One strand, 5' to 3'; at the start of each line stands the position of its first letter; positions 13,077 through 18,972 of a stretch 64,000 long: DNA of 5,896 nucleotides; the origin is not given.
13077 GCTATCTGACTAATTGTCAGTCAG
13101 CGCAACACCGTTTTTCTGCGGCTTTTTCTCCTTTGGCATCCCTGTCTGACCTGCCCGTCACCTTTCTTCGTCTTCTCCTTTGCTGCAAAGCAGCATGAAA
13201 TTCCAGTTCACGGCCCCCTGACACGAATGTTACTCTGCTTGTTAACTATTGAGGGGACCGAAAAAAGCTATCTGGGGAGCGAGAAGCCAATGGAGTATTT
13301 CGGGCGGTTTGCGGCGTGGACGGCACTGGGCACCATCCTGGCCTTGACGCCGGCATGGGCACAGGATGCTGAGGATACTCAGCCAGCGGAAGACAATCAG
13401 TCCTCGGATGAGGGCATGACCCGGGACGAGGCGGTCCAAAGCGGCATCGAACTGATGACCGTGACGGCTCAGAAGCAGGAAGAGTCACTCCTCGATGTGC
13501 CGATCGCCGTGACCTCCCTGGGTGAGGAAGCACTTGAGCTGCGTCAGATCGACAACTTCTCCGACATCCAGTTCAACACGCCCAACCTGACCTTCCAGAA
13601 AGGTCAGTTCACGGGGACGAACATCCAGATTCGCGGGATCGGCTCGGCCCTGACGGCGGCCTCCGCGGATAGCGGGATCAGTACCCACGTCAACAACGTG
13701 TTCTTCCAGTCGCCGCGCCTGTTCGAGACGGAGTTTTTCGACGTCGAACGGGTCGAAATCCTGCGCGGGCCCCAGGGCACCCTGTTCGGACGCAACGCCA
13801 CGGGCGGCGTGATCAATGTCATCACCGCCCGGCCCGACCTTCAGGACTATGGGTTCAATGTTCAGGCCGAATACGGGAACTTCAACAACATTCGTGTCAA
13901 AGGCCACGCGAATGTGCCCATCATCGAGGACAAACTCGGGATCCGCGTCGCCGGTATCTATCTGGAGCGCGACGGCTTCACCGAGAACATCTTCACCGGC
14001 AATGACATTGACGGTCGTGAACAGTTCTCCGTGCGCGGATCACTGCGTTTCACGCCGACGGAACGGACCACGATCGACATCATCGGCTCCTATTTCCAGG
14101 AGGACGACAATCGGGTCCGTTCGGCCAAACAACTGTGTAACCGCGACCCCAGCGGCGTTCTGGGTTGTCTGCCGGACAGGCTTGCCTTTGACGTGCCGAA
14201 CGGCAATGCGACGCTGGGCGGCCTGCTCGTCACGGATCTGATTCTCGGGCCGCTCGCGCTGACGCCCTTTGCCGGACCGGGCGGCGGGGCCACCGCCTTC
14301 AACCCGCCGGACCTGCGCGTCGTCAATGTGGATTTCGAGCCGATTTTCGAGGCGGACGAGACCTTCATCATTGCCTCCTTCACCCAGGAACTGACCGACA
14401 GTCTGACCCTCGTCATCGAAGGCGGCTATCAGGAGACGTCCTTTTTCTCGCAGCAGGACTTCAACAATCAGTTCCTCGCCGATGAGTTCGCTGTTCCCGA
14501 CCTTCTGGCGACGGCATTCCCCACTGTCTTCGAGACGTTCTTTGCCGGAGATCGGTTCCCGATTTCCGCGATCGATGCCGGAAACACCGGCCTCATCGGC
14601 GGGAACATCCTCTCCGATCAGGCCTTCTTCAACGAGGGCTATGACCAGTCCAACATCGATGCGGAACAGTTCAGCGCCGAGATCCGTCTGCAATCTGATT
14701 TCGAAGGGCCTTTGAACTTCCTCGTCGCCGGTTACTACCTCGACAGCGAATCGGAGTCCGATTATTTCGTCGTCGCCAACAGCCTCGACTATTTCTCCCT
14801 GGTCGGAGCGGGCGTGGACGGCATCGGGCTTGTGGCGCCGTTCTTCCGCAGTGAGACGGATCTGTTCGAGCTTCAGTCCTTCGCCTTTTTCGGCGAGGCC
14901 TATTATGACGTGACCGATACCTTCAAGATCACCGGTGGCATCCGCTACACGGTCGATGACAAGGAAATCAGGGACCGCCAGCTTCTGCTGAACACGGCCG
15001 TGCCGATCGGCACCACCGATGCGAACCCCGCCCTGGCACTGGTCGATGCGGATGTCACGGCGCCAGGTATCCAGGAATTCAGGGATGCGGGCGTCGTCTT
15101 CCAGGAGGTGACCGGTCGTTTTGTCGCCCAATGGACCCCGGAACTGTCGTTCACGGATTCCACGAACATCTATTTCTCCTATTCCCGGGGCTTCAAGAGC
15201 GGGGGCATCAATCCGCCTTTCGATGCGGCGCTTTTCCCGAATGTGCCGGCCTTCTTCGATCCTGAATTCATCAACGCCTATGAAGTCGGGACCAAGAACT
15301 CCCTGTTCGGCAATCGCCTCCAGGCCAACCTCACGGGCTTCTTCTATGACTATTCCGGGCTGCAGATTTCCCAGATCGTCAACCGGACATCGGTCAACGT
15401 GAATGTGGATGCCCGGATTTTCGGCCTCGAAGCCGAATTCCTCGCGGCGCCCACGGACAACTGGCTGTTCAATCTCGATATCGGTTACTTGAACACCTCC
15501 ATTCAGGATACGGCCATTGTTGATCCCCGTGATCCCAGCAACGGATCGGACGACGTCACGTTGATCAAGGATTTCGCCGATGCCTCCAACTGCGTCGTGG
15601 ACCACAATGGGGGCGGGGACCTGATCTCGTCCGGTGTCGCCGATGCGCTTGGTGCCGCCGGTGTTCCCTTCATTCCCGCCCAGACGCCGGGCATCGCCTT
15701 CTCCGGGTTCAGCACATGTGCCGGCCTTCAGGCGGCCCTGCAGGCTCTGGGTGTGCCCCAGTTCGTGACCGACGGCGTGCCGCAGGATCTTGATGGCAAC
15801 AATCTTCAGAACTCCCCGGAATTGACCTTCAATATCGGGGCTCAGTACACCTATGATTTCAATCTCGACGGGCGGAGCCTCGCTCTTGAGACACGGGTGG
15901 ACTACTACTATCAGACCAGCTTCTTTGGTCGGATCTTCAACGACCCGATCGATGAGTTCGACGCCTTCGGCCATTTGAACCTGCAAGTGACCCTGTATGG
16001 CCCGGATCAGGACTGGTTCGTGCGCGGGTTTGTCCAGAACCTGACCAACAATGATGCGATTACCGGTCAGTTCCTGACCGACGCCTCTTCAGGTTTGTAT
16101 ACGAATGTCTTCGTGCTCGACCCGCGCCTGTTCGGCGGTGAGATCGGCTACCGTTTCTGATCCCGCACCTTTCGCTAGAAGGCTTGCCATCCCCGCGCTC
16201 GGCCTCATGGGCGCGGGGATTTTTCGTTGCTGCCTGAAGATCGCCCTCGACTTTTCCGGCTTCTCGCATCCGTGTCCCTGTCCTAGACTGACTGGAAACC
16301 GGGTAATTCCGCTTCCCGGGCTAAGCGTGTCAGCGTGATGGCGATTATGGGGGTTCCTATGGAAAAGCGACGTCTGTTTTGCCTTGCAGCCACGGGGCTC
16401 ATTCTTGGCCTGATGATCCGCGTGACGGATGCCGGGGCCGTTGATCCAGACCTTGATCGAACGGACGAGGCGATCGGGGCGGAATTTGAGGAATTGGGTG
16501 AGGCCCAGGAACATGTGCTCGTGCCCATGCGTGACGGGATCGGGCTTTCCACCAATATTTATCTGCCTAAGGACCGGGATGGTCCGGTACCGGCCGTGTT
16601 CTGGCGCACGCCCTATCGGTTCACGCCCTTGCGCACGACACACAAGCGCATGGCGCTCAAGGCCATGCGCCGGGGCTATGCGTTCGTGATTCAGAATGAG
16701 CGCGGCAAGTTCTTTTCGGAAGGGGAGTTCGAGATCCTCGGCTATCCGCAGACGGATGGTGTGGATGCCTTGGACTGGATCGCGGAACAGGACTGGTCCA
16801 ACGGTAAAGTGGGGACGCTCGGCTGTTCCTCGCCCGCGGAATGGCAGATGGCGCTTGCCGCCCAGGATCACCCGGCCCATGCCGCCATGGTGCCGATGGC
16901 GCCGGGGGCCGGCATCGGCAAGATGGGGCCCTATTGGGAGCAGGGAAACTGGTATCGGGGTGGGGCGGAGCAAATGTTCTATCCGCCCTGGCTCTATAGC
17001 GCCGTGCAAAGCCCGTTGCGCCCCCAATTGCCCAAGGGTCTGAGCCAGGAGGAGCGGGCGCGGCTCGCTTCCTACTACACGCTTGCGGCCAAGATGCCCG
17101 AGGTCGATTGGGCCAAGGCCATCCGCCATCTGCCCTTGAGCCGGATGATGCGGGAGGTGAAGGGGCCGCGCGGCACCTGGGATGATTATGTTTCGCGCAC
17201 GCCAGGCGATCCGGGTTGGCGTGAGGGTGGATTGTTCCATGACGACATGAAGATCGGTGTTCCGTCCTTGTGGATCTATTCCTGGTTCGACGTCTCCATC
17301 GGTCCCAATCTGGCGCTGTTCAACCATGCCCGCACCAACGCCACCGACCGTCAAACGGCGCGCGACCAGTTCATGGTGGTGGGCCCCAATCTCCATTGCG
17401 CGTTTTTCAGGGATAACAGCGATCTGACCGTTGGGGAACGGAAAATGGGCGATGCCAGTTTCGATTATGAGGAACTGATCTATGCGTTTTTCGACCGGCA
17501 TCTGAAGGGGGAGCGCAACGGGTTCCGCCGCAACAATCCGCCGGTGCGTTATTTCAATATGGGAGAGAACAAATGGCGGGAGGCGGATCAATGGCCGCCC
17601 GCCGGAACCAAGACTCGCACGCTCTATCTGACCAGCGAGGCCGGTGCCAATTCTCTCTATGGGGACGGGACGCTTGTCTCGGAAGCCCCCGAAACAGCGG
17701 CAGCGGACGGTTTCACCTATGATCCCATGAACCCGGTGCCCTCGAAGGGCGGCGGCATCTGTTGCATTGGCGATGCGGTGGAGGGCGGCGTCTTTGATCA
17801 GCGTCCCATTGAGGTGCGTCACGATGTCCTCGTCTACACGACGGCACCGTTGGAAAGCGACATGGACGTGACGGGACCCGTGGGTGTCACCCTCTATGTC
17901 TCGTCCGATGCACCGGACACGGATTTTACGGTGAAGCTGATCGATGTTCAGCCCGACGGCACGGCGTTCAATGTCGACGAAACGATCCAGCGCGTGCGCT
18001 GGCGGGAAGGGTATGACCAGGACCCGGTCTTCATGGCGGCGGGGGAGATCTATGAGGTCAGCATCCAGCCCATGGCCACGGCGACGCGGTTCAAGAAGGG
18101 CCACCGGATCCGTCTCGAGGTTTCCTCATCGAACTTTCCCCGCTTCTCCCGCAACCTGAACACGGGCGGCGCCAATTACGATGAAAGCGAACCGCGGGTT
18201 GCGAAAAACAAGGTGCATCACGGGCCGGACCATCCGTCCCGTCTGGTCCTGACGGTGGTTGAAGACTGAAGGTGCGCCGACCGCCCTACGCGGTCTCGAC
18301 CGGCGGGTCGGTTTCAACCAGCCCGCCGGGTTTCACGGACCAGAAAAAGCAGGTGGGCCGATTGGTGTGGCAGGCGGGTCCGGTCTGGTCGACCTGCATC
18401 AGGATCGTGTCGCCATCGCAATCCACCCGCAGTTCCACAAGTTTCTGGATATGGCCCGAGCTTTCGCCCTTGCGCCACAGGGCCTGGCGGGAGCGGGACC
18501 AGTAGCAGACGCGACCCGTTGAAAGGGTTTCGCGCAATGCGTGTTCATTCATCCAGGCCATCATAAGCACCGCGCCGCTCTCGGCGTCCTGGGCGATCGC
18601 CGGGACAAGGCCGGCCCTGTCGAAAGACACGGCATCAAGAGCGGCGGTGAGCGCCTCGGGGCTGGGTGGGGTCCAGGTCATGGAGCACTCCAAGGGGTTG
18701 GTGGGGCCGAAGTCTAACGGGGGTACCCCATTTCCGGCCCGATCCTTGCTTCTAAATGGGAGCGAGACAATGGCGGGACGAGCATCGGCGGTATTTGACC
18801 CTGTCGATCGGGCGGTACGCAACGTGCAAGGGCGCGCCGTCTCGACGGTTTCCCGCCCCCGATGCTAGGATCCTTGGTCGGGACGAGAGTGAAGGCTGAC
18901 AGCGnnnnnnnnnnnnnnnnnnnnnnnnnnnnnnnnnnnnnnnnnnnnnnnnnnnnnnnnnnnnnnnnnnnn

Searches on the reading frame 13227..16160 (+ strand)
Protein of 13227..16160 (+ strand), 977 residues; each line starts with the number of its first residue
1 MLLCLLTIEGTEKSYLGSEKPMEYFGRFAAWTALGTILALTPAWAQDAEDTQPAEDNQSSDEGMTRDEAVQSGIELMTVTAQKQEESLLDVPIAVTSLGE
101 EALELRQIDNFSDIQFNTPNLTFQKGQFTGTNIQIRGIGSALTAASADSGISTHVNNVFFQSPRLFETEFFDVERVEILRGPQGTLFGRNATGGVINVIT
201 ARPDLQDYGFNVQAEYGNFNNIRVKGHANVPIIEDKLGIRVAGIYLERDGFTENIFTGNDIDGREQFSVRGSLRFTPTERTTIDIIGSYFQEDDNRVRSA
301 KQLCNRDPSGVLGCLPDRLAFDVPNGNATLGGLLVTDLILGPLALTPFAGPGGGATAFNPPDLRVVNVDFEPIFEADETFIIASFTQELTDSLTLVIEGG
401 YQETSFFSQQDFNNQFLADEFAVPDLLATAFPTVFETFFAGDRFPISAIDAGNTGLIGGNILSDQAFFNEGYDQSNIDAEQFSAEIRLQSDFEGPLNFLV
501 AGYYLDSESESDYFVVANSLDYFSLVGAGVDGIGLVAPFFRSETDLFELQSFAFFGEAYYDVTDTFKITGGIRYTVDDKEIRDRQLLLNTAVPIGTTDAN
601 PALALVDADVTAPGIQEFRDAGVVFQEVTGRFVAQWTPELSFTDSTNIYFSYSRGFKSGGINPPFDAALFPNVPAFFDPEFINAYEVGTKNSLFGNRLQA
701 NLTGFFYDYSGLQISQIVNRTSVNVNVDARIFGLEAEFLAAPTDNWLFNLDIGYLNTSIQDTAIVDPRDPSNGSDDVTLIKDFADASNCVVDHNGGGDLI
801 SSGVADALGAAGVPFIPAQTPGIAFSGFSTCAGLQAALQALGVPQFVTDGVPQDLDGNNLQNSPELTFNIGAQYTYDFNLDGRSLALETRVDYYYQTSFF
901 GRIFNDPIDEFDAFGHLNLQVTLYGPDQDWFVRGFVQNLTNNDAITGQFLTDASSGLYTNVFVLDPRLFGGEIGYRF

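Call 31: search_protein_families(library=pfam, proteins=[window:13227-16160:+])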
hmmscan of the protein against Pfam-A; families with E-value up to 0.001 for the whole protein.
window:13227-16160:+ (977 aa): 2 families
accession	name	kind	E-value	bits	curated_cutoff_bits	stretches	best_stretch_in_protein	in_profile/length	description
PF00593.30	TonB_dep_Rec_b-barrel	-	8.1e-24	85.7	27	1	409-939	92-436/436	TonB dependent receptor-like, beta-barrel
PF07715.20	Plug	-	3.5e-16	60.1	23.9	1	88-195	2-107/107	TonB-dependent Receptor Plug Domain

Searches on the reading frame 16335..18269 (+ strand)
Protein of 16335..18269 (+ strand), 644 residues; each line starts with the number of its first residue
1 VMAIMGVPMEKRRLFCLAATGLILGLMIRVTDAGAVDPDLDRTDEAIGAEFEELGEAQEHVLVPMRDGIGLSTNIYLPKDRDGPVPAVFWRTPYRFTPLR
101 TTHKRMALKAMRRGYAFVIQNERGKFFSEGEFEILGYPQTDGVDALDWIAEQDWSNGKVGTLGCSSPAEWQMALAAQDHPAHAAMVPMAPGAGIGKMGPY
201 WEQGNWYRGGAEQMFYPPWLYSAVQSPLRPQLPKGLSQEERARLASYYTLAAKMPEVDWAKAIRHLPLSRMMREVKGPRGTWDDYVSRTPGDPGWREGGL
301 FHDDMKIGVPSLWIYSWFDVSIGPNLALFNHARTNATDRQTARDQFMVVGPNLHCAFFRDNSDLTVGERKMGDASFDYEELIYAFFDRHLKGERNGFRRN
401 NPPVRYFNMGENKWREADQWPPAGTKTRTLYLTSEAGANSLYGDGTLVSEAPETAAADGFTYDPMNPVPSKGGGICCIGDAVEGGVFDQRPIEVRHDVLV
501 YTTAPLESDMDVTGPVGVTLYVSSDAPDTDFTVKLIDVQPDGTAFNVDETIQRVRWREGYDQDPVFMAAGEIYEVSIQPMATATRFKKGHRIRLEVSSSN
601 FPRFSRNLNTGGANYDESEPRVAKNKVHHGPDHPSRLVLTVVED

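Call 31: search_protein_families(library=pfam, proteins=[window:16335-18269:+])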
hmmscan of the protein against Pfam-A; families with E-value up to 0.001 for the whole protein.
window:16335-18269:+ (644 aa): 2 families
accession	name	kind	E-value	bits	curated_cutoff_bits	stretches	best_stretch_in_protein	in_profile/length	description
PF08530.16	PepX_C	-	2e-52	178.7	22.5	1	395-637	1-216/217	X-Pro dipeptidyl-peptidase C-terminal non-catalytic domain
PF02129.25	Peptidase_S15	-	4.3e-44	151.6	23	1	67-355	1-261/262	X-Pro dipeptidyl-peptidase (S15 family)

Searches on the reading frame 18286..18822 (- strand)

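Call 31: search_protein_families(library=pfam, proteins=[window:18286-18822:-])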
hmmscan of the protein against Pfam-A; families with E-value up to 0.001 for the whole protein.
window:18286-18822:- (178 aa): 1 family
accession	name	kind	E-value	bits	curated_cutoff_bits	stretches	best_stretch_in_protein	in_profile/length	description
PF01502.23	PRA-CH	-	4.2e-36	123.1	27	1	87-160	1-74/74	Phosphoribosyl-AMP cyclohydrolase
